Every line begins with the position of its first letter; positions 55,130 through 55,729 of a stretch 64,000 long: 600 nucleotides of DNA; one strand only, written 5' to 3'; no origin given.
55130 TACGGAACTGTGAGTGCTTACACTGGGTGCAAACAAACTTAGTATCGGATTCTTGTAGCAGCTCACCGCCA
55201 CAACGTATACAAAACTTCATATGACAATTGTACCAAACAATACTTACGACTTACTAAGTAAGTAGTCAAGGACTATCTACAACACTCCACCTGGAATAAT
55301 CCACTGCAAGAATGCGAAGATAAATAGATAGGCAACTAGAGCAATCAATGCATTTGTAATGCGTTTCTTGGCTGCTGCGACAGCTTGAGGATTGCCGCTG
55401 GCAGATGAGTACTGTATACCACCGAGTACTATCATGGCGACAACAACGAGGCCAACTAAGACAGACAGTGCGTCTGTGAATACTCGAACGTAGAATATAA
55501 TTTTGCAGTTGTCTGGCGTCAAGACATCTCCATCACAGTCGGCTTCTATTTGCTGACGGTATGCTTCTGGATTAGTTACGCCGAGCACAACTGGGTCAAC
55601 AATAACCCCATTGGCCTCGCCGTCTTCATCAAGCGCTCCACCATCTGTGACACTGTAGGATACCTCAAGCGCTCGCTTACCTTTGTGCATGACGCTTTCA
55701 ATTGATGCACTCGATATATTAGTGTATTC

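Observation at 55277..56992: Large extracellular domain fused to a T4SS-pilin-like C-terminal hairpin, unlinked from the secretion locus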

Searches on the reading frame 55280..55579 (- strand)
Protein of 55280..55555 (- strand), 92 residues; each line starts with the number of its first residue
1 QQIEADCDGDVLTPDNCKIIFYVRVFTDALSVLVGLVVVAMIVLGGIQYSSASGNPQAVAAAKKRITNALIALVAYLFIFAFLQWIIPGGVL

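Call 5: search_protein_families(library=pfam, proteins=[window:55280-55546:-], max_evalue=10)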
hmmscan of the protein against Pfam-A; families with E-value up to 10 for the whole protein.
seq(89 aa): 7 families
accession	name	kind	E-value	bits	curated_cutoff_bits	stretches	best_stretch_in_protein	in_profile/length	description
PF18895.5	T4SS_pilin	-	1e-10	42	26.6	1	23-83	12-71/71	Type IV secretion system pilin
PF19607.4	DUF6112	-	0.0013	18.9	25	1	20-83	16-78/88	Family of unknown function (DUF6112)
PF15872.10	SRTM1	-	0.019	15.5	27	1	15-68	37-89/103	Serine-rich and transmembrane domain-containing protein 1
PF05987.18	DUF898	-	0.019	14.5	28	1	18-82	180-244/336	Bacterial protein of unknown function (DUF898)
PF13967.11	RSN1_TM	-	0.092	12.8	27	1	18-86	77-147/156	Late exocytosis, associated with Golgi transport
PF24668.1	KH_Vigilin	-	0.17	11.9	27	1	50-67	30-47/50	Vigilin KH domain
PF13624.11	SurA_N_3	-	1.3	9.2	27.2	1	27-64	14-50/162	SurA-like N-terminal domain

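Call 6: search_protein_families(library=ncbifam, proteins=[window:55280-55546:-], max_evalue=10)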
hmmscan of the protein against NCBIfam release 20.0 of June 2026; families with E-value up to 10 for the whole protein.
seq(89 aa): 3 families
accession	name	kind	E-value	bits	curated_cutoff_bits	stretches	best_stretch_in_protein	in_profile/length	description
NF045849.1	ICE_MMCAP2_0565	equivalog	3.7e-08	33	40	1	18-84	11-77/80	Mbov_0395 family pilin-like conjugal transfer protein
NF033801.3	NprX_fam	subfamily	0.05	13.4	33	1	33-48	8-25/42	NprX family peptide pheromone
TIGR02866.1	CoxB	equivalog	0.12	12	147.7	1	17-78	9-73/202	cytochrome c oxidase subunit II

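Call 20: search_protein_representatives(protein=window:55280-55546:-)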
Query: 89 residues. Proteins with E-value up to 0.001 (for the whole library): 5229; up to 1e-10: 2290; up to 1e-30: 7. The best 150 are listed.
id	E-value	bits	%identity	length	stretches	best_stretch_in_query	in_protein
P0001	1.6e-48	178.5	100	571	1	1-89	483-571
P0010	1.6e-37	143.4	77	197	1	1-88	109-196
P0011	1.3e-33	131.0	70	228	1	1-89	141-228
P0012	2.6e-33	130.1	71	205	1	1-89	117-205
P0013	1.1e-32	128.0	68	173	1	2-89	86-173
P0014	1.8e-31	124.1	68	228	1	3-89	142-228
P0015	5.3e-31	122.7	69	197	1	6-89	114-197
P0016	1.5e-30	121.2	68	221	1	6-89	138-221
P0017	7.2e-30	119.0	68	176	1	4-88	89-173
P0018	2.4e-29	117.4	64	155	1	6-89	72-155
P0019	7.5e-29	115.8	64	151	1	2-88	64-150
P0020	3.0e-28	113.9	68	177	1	9-88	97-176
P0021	3.0e-28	113.9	68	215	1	1-88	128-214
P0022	3.6e-28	113.6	56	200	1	1-88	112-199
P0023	4.9e-28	113.2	50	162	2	4-88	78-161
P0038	2.1e-26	108.0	62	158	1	1-89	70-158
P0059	1.5e-25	105.3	61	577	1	1-88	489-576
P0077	6.7e-25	103.2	63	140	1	2-89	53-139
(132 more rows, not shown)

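Call 34: find_homologous_proteins(query=window:55280-55555:-, max_evalue=0.00001)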
Query seq(92 aa) (92 aa): 214 proteins with E <= 0.00001 among 223 candidates; the best 120 are listed.
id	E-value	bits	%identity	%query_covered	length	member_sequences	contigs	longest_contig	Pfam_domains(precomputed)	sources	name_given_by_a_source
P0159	1.4e-36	142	74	99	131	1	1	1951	PF18895.6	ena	-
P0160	5.4e-30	121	69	88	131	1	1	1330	PF18895.6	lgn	-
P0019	1.0e-28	117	62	99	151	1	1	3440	PF18895.6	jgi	jgi:hypothetical protein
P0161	2.5e-28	116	62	100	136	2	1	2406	PF18895.6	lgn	-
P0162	8.0e-28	114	60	96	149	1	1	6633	PF18895.6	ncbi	-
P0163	5.7e-27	112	59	99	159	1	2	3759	PF18895.6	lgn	-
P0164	9.0e-27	111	63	99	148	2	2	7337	PF18895.6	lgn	-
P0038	1.0e-26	111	60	99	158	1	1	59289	PF18895.6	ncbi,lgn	-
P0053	5.0e-26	108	55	99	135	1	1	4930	PF18895.6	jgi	jgi:hypothetical protein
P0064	2.6e-25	106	54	98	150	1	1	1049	PF18895.6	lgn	-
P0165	2.7e-25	106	55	97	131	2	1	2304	PF18895.6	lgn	-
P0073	1.3e-24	104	54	97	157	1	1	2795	PF18895.6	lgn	-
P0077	1.5e-24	104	61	100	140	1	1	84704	PF18895.6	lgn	-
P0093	4.3e-24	102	56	99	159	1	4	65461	PF18895.6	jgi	jgi:hypothetical protein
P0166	5.9e-24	102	64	85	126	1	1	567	PF18895.6,PF19607.5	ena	-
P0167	6.9e-24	102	57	99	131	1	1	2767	PF18895.6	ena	-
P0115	1.1e-23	101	53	100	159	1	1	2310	PF18895.6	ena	-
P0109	1.3e-23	101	59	100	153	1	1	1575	PF18895.6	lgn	-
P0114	1.4e-23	101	56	97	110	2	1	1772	PF18895.6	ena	-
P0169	1.4e-23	101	65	84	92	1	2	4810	PF18895.6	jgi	jgi:hypothetical protein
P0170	2.2e-23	100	59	95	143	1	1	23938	PF18895.6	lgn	-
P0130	4.0e-23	99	54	95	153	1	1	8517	PF18895.6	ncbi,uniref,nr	ncbi:hypothetical protein E6Q11_04200 [Candidatus Dojkabacteria bacterium]|uniref:DUF4134 domain-con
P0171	5.6e-23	99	56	98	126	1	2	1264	PF18895.6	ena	-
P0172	7.1e-23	98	65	84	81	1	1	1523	PF18895.6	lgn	-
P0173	9.3e-23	98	68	80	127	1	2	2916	PF18895.6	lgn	-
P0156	1.2e-22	98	59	96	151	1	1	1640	PF18895.6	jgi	-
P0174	1.3e-22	98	67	76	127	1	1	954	PF18895.6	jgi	jgi:hypothetical protein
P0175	1.9e-22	97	67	76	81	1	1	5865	PF18895.6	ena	-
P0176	2.1e-22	97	56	99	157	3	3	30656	PF18895.6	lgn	-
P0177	2.2e-22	97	56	95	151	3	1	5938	PF18895.6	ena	-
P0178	3.2e-22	96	52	100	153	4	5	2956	PF18895.6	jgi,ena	-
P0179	3.2e-22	96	66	84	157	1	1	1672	PF18895.6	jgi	-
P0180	3.6e-22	96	63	83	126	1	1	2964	PF18895.6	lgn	-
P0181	4.6e-22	96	62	85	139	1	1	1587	PF18895.6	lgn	-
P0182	4.7e-22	96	64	80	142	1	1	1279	PF18895.6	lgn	-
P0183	5.3e-22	96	53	97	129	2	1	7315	PF18895.6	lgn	-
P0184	7.3e-22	95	64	82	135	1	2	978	PF18895.6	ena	-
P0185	7.4e-22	95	49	100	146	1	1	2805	PF18895.6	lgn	-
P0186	8.0e-22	95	48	99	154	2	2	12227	PF18895.6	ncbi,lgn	-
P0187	8.8e-22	95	67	76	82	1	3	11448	PF18895.6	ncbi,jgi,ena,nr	ncbi:MAG TPA: hypothetical protein VI336_01155 [Candidatus Saccharimonadales bacterium]|nr:hypotheti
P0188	9.3e-22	95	53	97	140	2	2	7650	PF18895.6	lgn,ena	-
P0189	1.0e-21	95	53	97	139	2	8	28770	PF18895.6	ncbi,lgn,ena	-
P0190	1.4e-21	94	69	76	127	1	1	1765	PF18895.6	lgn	-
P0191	1.6e-21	94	59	86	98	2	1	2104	PF18895.6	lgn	-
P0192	1.6e-21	94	58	87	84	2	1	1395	PF18895.6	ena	-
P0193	1.7e-21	94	62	77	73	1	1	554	PF18895.6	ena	-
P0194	2.6e-21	93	56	95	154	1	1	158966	PF18895.6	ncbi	-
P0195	2.8e-21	93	53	99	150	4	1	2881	PF18895.6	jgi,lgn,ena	jgi:hypothetical protein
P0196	3.1e-21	93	62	84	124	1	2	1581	PF18895.6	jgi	jgi:hypothetical protein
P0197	3.5e-21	93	64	84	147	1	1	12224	PF18895.6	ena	-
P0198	3.7e-21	93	56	99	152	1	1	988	PF18895.6,PF19607.5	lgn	-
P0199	4.0e-21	93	62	84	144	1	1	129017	PF18895.6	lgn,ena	-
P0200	5.1e-21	93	63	82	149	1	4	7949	PF18895.6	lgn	-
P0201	5.6e-21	92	61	84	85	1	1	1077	PF18895.6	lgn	-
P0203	7.0e-21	92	53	97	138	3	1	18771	PF18895.6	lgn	-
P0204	7.3e-21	92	52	95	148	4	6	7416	PF18895.6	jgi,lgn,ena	-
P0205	7.9e-21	92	59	85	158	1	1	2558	PF18895.6,PF19607.5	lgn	-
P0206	8.3e-21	92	67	76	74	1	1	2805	PF18895.6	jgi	jgi:uncharacterized membrane protein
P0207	9.0e-21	92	53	93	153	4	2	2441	PF18895.6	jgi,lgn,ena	jgi:hypothetical protein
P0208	9.2e-21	92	57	96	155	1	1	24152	PF18895.6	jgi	jgi:hypothetical protein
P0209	1.1e-20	91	64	84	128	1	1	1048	PF18895.6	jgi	jgi:hypothetical protein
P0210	1.2e-20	91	65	80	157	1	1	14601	PF18895.6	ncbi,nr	ncbi:MAG TPA: hypothetical protein VFK97_00600 [Candidatus Saccharimonadales bacterium]|nr:hypotheti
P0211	1.2e-20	91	57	86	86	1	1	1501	PF18895.6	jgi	jgi:hypothetical protein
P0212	1.2e-20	91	51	95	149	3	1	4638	PF18895.6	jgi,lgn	jgi:hypothetical protein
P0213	1.3e-20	91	64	76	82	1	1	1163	PF18895.6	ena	-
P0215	1.3e-20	91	59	80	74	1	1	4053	PF18895.6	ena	-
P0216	1.4e-20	91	60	84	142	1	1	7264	PF18895.6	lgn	-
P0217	1.4e-20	91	67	76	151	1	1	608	PF18895.6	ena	-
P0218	1.4e-20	91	56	97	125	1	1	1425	PF18895.6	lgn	-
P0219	1.4e-20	91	59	85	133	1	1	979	PF18895.6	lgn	-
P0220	1.8e-20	91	54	98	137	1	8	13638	PF18895.6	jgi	jgi:hypothetical protein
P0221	1.9e-20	91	53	97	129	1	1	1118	PF18895.6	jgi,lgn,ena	-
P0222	1.9e-20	91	54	87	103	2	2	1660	PF18895.6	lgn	-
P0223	2.0e-20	91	62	80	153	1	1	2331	PF18895.6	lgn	-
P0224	2.5e-20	90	54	95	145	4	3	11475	PF18895.6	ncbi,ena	-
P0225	2.6e-20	90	63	85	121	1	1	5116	PF18895.6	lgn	-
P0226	2.7e-20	90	69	74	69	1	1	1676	PF18895.6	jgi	jgi:hypothetical protein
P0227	2.9e-20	90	53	96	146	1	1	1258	PF18895.6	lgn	-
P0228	3.4e-20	90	59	85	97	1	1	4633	PF18895.6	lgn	-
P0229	4.0e-20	90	57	92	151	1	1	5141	PF18895.6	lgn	-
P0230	4.5e-20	89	62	85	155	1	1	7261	PF18895.6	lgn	-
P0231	4.5e-20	89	58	87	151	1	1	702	PF18895.6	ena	-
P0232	4.8e-20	89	57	92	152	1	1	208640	PF18895.6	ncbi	-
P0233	5.0e-20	89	55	95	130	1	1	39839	PF18895.6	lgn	-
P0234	6.0e-20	89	55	98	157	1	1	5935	PF18895.6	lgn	-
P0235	6.9e-20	89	53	99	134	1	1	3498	PF18895.6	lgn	-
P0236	7.4e-20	89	73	49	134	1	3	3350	PF18895.6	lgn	-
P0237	8.5e-20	89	62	79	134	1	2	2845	PF18895.6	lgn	-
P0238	9.6e-20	88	59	85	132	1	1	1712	PF18895.6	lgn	-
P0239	1.0e-19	88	73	49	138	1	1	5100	PF18895.6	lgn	-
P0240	1.0e-19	88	56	85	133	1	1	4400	PF18895.6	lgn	-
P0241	1.0e-19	88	61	83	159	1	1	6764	PF18895.6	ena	-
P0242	1.1e-19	88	76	49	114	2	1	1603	PF18895.6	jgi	jgi:hypothetical protein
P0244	1.2e-19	88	76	49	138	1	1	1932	PF18895.6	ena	-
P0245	1.3e-19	88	70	68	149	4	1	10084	PF18895.6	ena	-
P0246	1.3e-19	88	63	77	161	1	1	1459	PF18895.6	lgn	-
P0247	1.4e-19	88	59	80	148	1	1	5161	PF18895.6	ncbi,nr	ncbi:hypothetical protein BVY00_00985 [bacterium G20]|nr:hypothetical protein BVY00_00985 [bacterium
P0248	1.6e-19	88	48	99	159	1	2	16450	PF18895.6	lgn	-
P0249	1.6e-19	88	57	84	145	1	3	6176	PF18895.6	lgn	-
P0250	1.9e-19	87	62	80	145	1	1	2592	PF18895.6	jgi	jgi:uncharacterized membrane protein YraQ (UPF0718 family)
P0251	2.0e-19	87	61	77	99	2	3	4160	PF18895.6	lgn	-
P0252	2.1e-19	87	57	80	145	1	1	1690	PF18895.6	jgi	jgi:hypothetical protein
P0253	2.2e-19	87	76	49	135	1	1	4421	PF18895.6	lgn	-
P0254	2.3e-19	87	73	48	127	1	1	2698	PF18895.6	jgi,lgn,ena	jgi:hypothetical protein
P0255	2.4e-19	87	60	84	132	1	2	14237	PF18895.6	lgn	-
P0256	2.4e-19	87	49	90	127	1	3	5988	PF18895.6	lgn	-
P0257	2.6e-19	87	73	49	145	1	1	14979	PF18895.6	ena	-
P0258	2.8e-19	87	61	82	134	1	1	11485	PF18895.6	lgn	-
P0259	3.0e-19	87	73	49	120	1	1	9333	PF18895.6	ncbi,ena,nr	ncbi:hypothetical protein A3F38_02145 [Candidatus Saccharibacteria bacterium RIFCSPHIGHO2_12_FULL_48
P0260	3.1e-19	87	56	84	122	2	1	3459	PF18895.6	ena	-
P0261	3.2e-19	87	59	80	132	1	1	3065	PF18895.6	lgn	-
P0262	3.4e-19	87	55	83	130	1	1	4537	PF18895.6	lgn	-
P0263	3.4e-19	87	64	76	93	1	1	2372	PF18895.6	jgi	-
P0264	3.5e-19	87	53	95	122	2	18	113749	PF18895.6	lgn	-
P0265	3.6e-19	87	52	95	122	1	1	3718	PF18895.6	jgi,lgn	jgi:hypothetical protein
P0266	3.8e-19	87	71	49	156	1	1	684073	PF18895.6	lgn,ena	-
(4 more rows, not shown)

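Call 35: find_encoding_contigs(protein=P0038, flank=10000, max_places=2)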
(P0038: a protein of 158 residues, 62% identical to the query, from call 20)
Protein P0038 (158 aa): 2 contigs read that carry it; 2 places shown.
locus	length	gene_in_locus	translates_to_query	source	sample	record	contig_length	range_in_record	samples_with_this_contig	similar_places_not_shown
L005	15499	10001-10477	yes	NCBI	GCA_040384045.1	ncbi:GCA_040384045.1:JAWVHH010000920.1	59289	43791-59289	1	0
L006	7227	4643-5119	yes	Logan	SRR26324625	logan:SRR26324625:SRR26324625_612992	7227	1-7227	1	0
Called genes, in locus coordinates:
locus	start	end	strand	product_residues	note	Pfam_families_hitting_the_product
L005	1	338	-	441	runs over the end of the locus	PF13529:Peptidase_C39_2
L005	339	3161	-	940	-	PF02557:VanY (weak)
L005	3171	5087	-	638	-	PF01935:DUF87 (weak), PF12846:AAA_10 (faint), PF19044:P-loop_TraG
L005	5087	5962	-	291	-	PF26593:TraC-like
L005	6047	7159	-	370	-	PF12666:PrgI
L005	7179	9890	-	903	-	PF19590:TrbL_3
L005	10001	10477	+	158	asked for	PF18895:T4SS_pilin (weak)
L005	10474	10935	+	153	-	PF18895:T4SS_pilin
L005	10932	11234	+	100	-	PF18895:T4SS_pilin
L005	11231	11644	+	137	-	PF18895:T4SS_pilin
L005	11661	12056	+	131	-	PF04956:TrbC (faint), PF18895:T4SS_pilin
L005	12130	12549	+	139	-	PF18895:T4SS_pilin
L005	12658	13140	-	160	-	PF00011:HSP20, PF17886:ArsA_HSP20 (weak)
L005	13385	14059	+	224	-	PF14681:UPRTase (weak), PF00156:Pribosyltran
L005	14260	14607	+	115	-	PF11645:PDDEXK_5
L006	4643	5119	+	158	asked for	PF18895:T4SS_pilin (weak)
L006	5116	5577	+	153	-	PF18895:T4SS_pilin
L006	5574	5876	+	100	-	PF18895:T4SS_pilin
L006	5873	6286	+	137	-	PF18895:T4SS_pilin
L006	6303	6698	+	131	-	PF04956:TrbC (faint), PF18895:T4SS_pilin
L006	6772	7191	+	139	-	PF18895:T4SS_pilin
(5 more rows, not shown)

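Call 36: find_encoding_contigs(protein=P0077, flank=10000, max_places=2)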
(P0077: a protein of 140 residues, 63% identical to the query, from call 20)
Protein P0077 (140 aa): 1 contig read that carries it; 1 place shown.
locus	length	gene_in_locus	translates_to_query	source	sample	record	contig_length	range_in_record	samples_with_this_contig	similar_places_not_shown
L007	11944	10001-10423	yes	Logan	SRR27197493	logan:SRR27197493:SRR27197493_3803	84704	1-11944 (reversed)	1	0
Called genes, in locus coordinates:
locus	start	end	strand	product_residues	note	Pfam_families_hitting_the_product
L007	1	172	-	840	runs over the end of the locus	-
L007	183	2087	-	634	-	PF12846:AAA_10 (faint), PF19044:P-loop_TraG, PF01935:DUF87 (weak), PF19044:P-loop_TraG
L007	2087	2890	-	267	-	PF26593:TraC-like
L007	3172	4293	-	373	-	PF12666:PrgI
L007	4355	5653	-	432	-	-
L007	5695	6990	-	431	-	-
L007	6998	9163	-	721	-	PF19590:TrbL_3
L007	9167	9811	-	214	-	-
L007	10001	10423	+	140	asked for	PF18895:T4SS_pilin (weak)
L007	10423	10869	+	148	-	PF18895:T4SS_pilin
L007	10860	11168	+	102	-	PF18895:T4SS_pilin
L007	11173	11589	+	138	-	PF18895:T4SS_pilin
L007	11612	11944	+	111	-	?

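Call 47: search_solved_structures(query=A2, max_evalue=10, show_alignments=2)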
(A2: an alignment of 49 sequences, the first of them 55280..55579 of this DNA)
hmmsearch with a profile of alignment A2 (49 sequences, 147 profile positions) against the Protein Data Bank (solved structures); distinct sequences matched with E-value up to 10: 0.

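Call 53: find_related_loci(query=A2, collection=genome_contigs, flank=10000)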
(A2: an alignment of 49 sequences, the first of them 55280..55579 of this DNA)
Query A2 (100 aa) in genome_contigs; peptide patterns used: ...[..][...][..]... (x = any residue, [..] = any of these).
209 stretches matched a pattern; 193 encode a relative of the query (tblastn E <= 1e-3); the best 80 are kept; 80 distinct loci.
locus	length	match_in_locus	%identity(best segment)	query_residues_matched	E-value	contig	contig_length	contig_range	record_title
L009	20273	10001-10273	67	10-100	1e-33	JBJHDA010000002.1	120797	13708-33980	MAG: Candidatus Saccharibacteria bacterium isolate SF2967_J5348.maxbin.007_sub NODE_186_length_120797_cov_10.461589, who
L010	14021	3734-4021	52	5-100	1e-30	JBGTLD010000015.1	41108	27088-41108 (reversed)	MAG: Candidatus Saccharimonadales bacterium isolate JTS-RE329 k141_176504, whole genome shotgun sequence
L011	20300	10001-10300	46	1-100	3e-30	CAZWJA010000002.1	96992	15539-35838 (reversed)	MAG TPA_asm: uncultured Candidatus Saccharibacteria bacterium isolate SRP192515_co2_169 genome assembly, contig: NODE_12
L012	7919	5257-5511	52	16-100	4e-30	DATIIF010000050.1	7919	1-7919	MAG TPA_asm: Patescibacteria group bacterium isolate SMAG_U15657 k141_747307, whole genome shotgun sequence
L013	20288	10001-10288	51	4-100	2e-29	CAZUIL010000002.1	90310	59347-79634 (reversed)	MAG TPA_asm: uncultured Candidatus Saccharibacteria bacterium isolate SRP144015_co1_52 genome assembly, contig: NODE_130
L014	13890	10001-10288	53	8-100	9e-29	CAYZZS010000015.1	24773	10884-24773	MAG TPA_asm: uncultured Candidatus Saccharibacteria bacterium isolate SRP144015_co1_48 genome assembly, contig: NODE_103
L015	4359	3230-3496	49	12-100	1e-28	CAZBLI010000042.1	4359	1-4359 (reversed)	MAG TPA_asm: uncultured Candidatus Saccharibacteria bacterium isolate binchicken_co118_5 genome assembly, contig: NODE_2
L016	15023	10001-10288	50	5-100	7e-28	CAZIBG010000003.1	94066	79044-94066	MAG TPA_asm: uncultured Candidatus Saccharibacteria bacterium isolate SRP286056_co2_68 genome assembly, contig: NODE_219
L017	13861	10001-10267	47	12-100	2e-27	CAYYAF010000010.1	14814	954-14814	MAG TPA_asm: uncultured Candidatus Saccharibacteria bacterium isolate SRP200132_co2_28 genome assembly, contig: NODE_338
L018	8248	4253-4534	53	12-100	2e-27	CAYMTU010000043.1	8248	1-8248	MAG TPA_asm: uncultured Candidatus Saccharibacteria bacterium isolate SRP286056_co2_537 genome assembly, contig: NODE_14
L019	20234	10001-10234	55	23-100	1e-26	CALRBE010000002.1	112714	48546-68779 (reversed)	MAG: uncultured Candidatus Saccharimonas sp. isolate MsH-30jul19-11 genome assembly, contig: MsH-30jul19-C224, whole gen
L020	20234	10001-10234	59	24-100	3e-26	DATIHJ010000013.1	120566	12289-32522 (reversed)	MAG TPA_asm: Patescibacteria group bacterium isolate SMAG_U15635 k141_741496, whole genome shotgun sequence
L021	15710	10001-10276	47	9-100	3e-26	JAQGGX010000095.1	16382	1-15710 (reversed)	MAG: Candidatus Saccharibacteria bacterium isolate RYN_418 scaffold_6734433, whole genome shotgun sequence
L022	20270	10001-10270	50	11-100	5e-26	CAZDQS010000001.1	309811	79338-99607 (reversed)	MAG TPA_asm: uncultured Candidatus Saccharibacteria bacterium isolate SRP144015_co1_47 genome assembly, contig: NODE_14_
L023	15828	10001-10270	50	14-100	6e-26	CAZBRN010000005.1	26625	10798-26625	MAG TPA_asm: uncultured Candidatus Saccharibacteria bacterium isolate SRP286056_co2_432 genome assembly, contig: NODE_26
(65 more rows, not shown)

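Call 54: predict_structure(alignment_id=A2)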
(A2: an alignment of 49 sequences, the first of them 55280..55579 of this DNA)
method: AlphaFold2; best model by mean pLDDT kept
length: 100 residues; sequences in the alignment: 49
mean_pLDDT: 76.3   pTM: 0.50
mean pLDDT of the five models: 76.3, 71.9, 70.9, 69.1, 69.0
residues with pLDDT >= 90: 1; 70-90: 69; 50-70: 23; < 50: 7
segments of 3 or more residues with pLDDT < 50: 1-3
pLDDT, mean of each block of 10 residues (from residue 1): 50 61 71 84 86 85 86 86 87 66
secondary structure, 60 per line:
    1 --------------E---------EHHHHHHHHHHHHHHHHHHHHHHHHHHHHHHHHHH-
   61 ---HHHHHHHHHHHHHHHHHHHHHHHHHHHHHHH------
elements in order: H26-59 H64-94

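Call 61: fold_search(model_id=the predicted structure, library=pdb)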
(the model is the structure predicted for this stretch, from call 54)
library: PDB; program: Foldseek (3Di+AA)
matches with E <= 10: 77; with E <= 0.001: 0
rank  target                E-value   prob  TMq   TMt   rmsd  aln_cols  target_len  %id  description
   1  8zal_B                1.9e+00  0.72  0.57  0.18   2.4        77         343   14  EmrAB-TolC MFS-type tripartite multidrug efflux pump EA (released 2025-04-30)
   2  1w99                  2.0e+00  0.25  0.39  0.10   4.8        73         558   15  Mosquito-larvicidal toxin Cry4Ba from Bacillus thuringiensis ssp. Israelensis (released 2005-04-11)
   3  7c7e                  2.2e+00  0.25  0.35  0.25  12.7        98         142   12  Crystal structure of C terminal domain of Escherichia coli DgoR (released 2021-01-20)
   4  8dfu_0                2.3e+00  0.63  0.52  0.60   3.5        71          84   14  Cryo-EM structure of conjugation pili from Aeropyrum pernix (released 2023-03-22)
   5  9qgy_G                2.4e+00  0.66  0.57  0.19   2.7        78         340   13  Structure of the YbjP lipoprotein bound to the MacAB-TolC tripartite efflux pump (released 2026-03-25)
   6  8zar_B                2.4e+00  0.54  0.53  0.17   3.7        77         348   13  EmrAB-TolC MFS-type tripartite multidrug efflux pump FA (released 2025-04-30)
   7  8zar_D                2.8e+00  0.63  0.57  0.17   2.2        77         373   13  EmrAB-TolC MFS-type tripartite multidrug efflux pump FA (released 2025-04-30)
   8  2y3h_A                3.1e+00  0.63  0.48  0.44   2.5        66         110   15  E63Q mutant of Cupriavidus metallidurans CH34 CnrXs (released 2011-03-30)
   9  2y3b                  3.1e+00  0.57  0.49  0.45   2.6        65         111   12  Co-bound form of Cupriavidus metallidurans CH34 CnrXs (released 2011-03-30)
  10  8zal_A                3.6e+00  0.54  0.54  0.18   2.3        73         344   14  EmrAB-TolC MFS-type tripartite multidrug efflux pump EA (released 2025-04-30)
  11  8zar_C                3.6e+00  0.47  0.54  0.17   3.3        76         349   13  EmrAB-TolC MFS-type tripartite multidrug efflux pump FA (released 2025-04-30)
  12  4jq5_E                3.8e+00  0.23  0.42  0.47   4.1        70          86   16  Crystal structure of the human Nup49CCS2+3* coiled-coil segment (released 2014-09-24)
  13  3ze3_F                3.8e+00  0.13  0.34  0.39   6.1        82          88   18  Crystal structure of the integral membrane diacylglycerol kinase - delta7 (released 2013-05-22)
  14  6yo0_g1               4.0e+00  0.51  0.54  0.59   2.5        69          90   10  Cryo-EM structure of Tetrahymena thermophila mitochondrial ATP synthase - F1/peripheral stalk (released 2020-09-30)
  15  8eau_f                4.0e+00  0.33  0.41  0.55   3.5        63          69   21  Yeast VO in complex with Vma21p (released 2022-11-02)
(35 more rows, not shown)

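Call 65: search_protein_families(library=pfam, proteins=[P0059], max_evalue=1)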
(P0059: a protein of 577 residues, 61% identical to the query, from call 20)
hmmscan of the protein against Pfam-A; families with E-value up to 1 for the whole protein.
P0059 (577 aa): 3 families
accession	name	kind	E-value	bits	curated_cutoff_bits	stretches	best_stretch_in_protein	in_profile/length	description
PF18895.5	T4SS_pilin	-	2.8e-06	27.8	26.6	1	513-571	14-71/71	Type IV secretion system pilin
PF01607.29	CBM_14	-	0.054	14.1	22.1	1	105-133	12-40/53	Chitin binding Peritrophin-A domain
PF19607.4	DUF6112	-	0.17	12.1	25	1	505-570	13-80/88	Family of unknown function (DUF6112)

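Call 80: search_protein_families(library=ncbifam, proteins=[P0059, P0013], max_evalue=0.1)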
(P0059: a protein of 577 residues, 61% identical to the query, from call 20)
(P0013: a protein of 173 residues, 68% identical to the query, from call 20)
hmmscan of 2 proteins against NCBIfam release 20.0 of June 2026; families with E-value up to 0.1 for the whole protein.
P0059 (577 aa): 2 families
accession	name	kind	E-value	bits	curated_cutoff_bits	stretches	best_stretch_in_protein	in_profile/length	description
NF041766.1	choice_anch_U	domain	1.2e-16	61.3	32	1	382-479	3-91/92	choice-of-anchor U domain-containing protein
NF045849.1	ICE_MMCAP2_0565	equivalog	7.6e-06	25.5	40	1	504-565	9-70/80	Mbov_0395 family pilin-like conjugal transfer protein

P0013 (173 aa): 3 families
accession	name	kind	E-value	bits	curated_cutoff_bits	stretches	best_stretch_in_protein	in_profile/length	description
NF045849.1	ICE_MMCAP2_0565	equivalog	6.5e-07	28.9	40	1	100-164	9-73/80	Mbov_0395 family pilin-like conjugal transfer protein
NF037968.1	SemiSWEET_2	subfamily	0.029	14.5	80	1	136-170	13-47/76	SemiSWEET transporter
NF006547.1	PRK09040.1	equivalog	0.075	12.4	194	0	104-140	14-50/213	hypothetical protein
